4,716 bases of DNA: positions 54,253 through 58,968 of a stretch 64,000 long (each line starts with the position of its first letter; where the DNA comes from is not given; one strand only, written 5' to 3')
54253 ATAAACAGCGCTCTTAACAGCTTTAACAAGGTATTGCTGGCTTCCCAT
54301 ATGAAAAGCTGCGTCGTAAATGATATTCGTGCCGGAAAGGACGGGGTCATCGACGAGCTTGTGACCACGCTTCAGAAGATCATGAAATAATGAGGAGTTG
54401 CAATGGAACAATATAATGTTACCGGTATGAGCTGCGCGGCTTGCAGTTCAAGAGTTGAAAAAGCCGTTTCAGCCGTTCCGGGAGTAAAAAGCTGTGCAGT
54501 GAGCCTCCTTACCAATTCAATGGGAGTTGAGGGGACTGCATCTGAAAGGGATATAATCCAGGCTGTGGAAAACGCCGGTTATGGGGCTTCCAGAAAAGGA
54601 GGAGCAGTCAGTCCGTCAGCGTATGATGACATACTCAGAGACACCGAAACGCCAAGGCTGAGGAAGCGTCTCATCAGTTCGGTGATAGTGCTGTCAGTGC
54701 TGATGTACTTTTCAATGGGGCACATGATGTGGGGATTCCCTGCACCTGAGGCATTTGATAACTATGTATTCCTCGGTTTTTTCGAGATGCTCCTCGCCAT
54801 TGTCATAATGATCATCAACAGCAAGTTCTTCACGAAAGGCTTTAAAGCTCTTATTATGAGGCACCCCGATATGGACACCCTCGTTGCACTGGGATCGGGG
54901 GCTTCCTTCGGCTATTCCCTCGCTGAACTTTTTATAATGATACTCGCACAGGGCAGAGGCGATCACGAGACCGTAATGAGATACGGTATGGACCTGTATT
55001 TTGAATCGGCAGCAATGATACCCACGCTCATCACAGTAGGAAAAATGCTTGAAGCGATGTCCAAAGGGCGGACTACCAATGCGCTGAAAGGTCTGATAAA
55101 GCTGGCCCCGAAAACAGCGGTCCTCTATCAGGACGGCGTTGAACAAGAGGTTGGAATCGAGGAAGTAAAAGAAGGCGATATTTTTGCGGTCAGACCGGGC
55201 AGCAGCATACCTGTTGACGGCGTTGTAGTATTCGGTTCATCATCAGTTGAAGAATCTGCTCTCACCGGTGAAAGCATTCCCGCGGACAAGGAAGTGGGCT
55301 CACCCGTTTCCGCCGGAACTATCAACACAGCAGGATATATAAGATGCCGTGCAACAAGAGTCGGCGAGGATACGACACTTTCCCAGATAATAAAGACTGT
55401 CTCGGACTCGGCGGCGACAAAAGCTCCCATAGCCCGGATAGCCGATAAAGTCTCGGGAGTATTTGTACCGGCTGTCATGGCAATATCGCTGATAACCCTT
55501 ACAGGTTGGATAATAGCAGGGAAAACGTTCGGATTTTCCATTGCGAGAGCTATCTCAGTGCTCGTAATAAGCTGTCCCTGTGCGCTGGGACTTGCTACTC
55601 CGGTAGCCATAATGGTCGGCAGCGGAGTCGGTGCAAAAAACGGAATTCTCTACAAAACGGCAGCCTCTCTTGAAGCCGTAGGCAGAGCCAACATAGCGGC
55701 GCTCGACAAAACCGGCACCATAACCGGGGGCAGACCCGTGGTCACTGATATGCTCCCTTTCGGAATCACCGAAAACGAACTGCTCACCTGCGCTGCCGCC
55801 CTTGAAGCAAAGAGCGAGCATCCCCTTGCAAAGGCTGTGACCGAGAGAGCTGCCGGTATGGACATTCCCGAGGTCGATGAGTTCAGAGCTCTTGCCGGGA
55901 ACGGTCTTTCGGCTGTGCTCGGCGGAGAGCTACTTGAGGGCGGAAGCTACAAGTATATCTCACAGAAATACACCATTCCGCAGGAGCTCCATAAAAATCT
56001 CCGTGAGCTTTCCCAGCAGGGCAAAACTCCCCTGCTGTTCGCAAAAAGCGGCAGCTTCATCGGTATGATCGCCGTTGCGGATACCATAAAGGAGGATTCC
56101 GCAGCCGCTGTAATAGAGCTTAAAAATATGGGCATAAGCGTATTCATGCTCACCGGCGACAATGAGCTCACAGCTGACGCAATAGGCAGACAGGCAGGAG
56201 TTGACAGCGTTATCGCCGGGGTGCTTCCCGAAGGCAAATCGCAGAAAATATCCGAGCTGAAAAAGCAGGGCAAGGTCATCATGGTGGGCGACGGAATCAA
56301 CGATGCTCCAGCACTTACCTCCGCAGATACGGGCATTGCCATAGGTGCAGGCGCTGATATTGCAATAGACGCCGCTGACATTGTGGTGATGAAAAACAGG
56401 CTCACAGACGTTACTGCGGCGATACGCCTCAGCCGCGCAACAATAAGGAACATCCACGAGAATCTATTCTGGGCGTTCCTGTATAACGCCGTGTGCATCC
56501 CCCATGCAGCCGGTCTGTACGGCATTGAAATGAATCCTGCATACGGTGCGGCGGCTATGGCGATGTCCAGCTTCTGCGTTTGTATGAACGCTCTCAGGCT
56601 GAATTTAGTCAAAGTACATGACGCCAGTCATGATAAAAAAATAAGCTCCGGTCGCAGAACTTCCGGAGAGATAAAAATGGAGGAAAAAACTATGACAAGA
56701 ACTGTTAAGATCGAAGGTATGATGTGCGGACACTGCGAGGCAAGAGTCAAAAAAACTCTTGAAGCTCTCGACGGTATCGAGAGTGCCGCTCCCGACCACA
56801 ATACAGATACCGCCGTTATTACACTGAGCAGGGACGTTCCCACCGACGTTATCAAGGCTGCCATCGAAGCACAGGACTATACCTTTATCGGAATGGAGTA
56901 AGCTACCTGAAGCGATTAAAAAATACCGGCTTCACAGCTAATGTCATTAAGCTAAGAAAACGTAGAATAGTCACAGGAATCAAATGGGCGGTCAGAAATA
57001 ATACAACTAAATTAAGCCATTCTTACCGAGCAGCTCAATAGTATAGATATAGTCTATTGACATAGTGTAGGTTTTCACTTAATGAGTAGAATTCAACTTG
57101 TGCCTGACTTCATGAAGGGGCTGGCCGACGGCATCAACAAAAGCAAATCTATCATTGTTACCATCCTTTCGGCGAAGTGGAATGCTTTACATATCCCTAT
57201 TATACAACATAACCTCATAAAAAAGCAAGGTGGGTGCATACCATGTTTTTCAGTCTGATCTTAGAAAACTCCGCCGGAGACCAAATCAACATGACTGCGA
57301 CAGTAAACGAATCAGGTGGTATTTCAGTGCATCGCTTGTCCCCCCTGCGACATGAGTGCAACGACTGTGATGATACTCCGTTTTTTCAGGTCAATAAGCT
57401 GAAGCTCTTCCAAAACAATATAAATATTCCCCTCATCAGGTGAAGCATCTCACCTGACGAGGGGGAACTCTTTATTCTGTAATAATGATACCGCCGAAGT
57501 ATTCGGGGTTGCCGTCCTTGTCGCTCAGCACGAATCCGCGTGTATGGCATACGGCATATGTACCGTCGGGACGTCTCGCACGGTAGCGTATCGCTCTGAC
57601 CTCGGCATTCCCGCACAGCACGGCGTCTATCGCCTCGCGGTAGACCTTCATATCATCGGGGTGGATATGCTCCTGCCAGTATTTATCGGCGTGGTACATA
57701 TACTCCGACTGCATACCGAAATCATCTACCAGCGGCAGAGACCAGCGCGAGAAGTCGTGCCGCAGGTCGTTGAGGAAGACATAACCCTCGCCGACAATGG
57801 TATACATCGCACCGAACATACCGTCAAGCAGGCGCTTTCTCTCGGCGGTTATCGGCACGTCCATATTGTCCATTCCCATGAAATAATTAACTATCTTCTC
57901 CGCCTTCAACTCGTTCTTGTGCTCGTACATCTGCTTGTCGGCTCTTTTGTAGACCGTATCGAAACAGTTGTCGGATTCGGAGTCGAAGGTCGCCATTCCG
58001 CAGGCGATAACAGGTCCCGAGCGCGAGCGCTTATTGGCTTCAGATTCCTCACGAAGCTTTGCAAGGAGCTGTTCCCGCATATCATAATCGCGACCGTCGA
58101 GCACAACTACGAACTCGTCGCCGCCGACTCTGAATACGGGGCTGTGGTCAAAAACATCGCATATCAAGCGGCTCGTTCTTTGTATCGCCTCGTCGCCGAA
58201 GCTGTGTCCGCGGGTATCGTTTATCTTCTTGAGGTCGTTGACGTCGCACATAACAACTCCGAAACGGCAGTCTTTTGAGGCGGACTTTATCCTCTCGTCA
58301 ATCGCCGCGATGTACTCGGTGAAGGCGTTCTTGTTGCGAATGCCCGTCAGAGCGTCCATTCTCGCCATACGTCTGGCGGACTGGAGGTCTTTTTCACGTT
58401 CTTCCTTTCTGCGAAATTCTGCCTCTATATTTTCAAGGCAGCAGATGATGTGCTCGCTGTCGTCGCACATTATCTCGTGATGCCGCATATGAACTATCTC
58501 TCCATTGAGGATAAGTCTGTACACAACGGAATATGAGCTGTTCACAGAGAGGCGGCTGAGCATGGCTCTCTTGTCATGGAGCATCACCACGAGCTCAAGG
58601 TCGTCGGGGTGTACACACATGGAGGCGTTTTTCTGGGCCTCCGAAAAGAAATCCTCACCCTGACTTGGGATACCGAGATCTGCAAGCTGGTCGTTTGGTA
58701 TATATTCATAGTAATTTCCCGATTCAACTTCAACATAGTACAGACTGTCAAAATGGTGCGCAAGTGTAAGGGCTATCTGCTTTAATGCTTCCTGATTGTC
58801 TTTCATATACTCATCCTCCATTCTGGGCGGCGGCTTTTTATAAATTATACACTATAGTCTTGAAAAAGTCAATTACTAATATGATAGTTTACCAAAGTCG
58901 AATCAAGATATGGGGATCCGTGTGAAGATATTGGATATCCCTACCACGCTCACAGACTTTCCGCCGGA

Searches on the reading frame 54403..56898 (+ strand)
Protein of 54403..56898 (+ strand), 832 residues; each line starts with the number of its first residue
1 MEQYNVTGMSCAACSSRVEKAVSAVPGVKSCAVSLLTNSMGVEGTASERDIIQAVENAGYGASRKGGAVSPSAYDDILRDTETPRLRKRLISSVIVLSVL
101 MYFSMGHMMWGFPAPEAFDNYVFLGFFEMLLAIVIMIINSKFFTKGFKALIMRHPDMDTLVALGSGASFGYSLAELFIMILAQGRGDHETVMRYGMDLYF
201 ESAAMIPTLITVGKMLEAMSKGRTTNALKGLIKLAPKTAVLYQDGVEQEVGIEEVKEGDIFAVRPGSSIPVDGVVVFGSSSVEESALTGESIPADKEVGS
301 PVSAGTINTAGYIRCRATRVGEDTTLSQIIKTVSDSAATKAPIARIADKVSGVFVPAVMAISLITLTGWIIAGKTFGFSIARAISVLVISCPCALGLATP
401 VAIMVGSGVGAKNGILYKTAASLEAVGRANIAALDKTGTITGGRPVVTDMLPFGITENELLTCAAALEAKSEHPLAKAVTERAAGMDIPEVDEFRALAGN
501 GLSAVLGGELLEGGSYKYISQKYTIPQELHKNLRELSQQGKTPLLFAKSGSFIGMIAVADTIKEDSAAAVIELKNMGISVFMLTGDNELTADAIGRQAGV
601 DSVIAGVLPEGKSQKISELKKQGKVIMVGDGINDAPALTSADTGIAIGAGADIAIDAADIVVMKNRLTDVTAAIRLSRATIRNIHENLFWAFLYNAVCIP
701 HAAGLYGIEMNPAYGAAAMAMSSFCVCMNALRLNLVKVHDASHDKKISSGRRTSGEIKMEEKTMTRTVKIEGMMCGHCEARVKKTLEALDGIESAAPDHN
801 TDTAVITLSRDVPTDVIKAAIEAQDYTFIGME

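Call 107: search_protein_families(library=pfam, proteins=[window:54403-56898:+], max_evalue=0.00001)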
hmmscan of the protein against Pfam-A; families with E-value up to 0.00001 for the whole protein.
window:54403-56898:+ (832 aa): 3 families
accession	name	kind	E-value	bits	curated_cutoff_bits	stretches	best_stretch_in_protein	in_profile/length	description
PF00122.25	E1-E2_ATPase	-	4.4e-56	189.7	28.1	1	234-413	2-181/181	E1-E2 ATPase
PF00702.32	Hydrolase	-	6e-32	112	26.4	1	432-642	4-191/191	haloacid dehalogenase-like hydrolase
PF00403.32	HMA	-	8.7e-31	106.6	24.8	2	4-60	2-61/62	Heavy-metal-associated domain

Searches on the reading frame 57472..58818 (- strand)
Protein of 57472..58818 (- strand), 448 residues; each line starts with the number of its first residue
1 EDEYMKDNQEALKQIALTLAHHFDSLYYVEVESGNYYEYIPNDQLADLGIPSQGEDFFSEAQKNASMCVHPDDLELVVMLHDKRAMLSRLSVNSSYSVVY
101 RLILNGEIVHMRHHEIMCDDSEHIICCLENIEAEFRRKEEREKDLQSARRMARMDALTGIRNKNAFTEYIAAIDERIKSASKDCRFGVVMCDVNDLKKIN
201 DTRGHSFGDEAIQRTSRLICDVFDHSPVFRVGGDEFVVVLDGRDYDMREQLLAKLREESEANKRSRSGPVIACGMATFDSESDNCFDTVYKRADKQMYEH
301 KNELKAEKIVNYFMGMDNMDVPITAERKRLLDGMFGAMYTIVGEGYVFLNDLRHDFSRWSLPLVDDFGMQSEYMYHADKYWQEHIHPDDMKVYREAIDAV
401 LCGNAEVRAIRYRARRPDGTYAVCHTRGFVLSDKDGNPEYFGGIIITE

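Call 68: search_protein_families(library=pfam, proteins=[window:57472-58818:-], max_evalue=0.00001)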
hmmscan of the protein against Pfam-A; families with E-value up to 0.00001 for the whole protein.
window:57472-58818:- (448 aa): 2 families
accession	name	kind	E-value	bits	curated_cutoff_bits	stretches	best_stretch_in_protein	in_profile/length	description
PF00990.26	GGDEF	-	3.2e-26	92.5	23.8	1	152-303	1-157/161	Diguanylate cyclase, GGDEF domain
PF08447.18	PAS_3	-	1.4e-15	57.8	25.6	1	367-444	12-88/89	PAS fold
